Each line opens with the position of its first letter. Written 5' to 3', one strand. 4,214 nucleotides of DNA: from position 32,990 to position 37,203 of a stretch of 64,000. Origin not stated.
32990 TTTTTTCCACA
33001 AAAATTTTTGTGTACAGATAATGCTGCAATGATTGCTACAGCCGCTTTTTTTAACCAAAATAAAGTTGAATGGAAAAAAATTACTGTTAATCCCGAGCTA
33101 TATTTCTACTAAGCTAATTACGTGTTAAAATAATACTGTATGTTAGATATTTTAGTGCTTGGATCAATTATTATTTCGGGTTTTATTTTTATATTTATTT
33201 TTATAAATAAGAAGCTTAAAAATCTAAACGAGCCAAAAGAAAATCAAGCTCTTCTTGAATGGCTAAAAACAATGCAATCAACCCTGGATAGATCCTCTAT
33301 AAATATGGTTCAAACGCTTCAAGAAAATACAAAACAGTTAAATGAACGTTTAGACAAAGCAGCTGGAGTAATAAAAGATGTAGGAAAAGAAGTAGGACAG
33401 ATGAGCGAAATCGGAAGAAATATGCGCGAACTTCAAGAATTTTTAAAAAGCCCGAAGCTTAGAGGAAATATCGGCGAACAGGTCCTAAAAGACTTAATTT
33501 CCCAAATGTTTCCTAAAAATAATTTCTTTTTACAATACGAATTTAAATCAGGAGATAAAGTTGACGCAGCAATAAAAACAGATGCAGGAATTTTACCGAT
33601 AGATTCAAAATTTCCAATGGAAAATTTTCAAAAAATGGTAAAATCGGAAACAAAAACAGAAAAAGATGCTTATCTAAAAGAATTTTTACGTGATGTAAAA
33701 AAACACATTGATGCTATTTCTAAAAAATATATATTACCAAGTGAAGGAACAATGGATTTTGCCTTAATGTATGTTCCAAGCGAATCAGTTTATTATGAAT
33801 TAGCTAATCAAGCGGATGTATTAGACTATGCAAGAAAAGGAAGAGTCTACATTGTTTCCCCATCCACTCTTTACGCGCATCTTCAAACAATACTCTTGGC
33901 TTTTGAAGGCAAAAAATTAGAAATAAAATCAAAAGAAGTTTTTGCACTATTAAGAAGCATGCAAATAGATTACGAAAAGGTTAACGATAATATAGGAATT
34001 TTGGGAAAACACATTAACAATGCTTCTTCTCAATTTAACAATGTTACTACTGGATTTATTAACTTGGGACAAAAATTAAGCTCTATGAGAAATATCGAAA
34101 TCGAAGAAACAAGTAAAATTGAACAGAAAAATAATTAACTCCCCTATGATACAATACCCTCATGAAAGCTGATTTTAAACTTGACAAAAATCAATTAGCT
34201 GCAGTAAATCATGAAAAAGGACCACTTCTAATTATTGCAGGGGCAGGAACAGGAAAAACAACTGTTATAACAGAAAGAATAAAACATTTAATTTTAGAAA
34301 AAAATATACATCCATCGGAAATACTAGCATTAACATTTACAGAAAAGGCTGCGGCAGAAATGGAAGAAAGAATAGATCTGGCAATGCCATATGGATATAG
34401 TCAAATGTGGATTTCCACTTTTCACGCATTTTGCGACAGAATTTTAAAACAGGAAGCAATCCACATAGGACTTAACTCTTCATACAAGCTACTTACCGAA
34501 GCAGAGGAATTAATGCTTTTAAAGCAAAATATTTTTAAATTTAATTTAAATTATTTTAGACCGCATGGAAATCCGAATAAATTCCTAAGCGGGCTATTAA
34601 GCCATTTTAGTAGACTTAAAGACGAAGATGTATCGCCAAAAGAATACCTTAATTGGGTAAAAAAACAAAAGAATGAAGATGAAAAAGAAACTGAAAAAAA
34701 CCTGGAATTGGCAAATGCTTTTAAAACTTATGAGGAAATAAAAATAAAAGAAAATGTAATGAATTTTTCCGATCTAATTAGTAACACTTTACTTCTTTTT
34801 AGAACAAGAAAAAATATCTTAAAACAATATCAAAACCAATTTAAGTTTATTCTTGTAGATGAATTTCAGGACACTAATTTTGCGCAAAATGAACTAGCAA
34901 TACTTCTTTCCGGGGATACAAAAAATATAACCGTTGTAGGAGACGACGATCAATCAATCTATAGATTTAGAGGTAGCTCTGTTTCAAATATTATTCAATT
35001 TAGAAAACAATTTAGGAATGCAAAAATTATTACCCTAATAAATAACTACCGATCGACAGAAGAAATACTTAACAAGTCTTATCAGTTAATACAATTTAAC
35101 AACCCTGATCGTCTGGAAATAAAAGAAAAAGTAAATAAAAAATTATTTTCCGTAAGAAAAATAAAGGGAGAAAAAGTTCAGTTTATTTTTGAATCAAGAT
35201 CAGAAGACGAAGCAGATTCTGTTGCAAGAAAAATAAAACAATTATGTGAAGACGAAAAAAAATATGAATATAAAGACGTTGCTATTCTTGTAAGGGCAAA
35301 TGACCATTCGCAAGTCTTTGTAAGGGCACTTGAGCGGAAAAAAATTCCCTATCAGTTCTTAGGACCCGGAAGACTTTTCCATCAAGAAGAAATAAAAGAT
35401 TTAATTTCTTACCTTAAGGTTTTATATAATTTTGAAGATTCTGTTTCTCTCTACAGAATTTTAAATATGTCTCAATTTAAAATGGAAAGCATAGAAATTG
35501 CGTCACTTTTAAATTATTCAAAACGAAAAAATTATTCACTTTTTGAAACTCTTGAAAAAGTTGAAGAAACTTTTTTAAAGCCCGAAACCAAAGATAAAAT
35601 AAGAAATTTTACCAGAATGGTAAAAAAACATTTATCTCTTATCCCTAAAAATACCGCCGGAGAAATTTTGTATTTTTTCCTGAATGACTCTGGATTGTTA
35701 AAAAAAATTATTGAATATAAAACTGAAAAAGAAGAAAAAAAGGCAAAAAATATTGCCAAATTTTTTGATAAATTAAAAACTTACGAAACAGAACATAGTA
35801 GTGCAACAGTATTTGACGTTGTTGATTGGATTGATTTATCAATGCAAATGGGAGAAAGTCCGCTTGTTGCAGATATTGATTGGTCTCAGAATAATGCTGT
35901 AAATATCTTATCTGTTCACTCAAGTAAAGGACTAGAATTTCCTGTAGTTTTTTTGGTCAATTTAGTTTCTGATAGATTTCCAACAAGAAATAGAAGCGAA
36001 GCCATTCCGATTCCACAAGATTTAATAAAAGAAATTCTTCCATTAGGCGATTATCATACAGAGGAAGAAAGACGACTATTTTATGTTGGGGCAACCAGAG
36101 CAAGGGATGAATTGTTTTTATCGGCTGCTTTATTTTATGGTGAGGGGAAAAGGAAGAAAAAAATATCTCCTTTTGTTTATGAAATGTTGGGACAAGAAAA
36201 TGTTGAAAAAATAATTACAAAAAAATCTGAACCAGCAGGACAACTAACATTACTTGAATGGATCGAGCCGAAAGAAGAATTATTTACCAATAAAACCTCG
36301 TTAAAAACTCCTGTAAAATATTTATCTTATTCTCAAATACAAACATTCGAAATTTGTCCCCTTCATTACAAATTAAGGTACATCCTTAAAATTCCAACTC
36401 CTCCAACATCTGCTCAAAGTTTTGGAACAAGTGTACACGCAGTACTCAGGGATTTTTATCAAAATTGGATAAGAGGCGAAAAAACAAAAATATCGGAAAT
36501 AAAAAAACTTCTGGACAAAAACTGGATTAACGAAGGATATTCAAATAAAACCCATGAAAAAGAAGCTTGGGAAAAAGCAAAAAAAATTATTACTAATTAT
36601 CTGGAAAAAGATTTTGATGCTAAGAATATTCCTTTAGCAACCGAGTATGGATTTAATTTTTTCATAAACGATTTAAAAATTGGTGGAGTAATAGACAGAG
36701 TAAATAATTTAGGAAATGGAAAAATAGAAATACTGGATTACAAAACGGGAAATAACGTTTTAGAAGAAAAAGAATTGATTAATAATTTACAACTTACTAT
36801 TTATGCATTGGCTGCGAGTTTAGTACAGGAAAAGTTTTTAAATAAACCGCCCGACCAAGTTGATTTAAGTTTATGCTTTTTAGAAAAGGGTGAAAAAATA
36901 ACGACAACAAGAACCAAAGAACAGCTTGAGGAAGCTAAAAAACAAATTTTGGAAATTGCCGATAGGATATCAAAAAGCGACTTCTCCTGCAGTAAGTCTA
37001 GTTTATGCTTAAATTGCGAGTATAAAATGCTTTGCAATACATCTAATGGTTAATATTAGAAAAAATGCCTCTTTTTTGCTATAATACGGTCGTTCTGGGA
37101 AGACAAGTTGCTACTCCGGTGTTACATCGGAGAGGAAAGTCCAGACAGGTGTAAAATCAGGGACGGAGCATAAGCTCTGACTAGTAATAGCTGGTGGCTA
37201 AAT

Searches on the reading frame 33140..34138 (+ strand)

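Call 7: search_protein_families(library=pfam, proteins=[window:33140-34138:+], max_evalue=0.01)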
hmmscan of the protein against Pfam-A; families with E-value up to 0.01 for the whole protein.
window:33140-34138:+ (332 aa): 1 family
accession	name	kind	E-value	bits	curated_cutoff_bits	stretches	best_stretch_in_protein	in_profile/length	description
PF02646.22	RmuC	-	5.4e-53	180.4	26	1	56-324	10-289/291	RmuC family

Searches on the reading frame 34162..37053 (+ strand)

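Call 7: search_protein_families(library=pfam, proteins=[window:34162-37053:+], max_evalue=0.01)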
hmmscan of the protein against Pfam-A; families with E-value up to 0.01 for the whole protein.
window:34162-37053:+ (963 aa): 10 families
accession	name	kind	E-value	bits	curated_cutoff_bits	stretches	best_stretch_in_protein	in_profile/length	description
PF00580.27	UvrD-helicase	-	2.7e-79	267.1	23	1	7-284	1-270/271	UvrD/REP helicase N-terminal domain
PF13361.12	UvrD_C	-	2e-53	182.5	25.6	1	290-655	1-347/350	UvrD-like helicase C-terminal domain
PF12705.13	PDDEXK_1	-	6.5e-39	134.8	22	1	721-959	2-247/247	PD-(D/E)XK nuclease superfamily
PF13245.12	AAA_19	-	3.8e-25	89.1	25.1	1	12-270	2-134/134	AAA domain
PF13538.12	UvrD_C_2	-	3.8e-12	46.3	27.4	2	630-653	28-51/52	UvrD-like helicase C-terminal domain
PF01443.25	Viral_helicase1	-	3.2e-07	30.9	21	0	214-350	45-173/228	Viral superfamily 1 RNA helicase core domain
PF10926.14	DUF2800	-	2.4e-06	27.5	21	1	721-960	4-234/368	Protein of unknown function (DUF2800)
PF13604.12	AAA_30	-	1.5e-05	25.2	27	1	8-73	3-68/191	AAA domain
PF13086.12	AAA_11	-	5.7e-05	23.4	27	1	12-264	7-249/257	AAA domain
PF01930.23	Cas_Cas4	-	0.003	18.1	22.7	1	841-958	53-158/160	Domain of unknown function DUF83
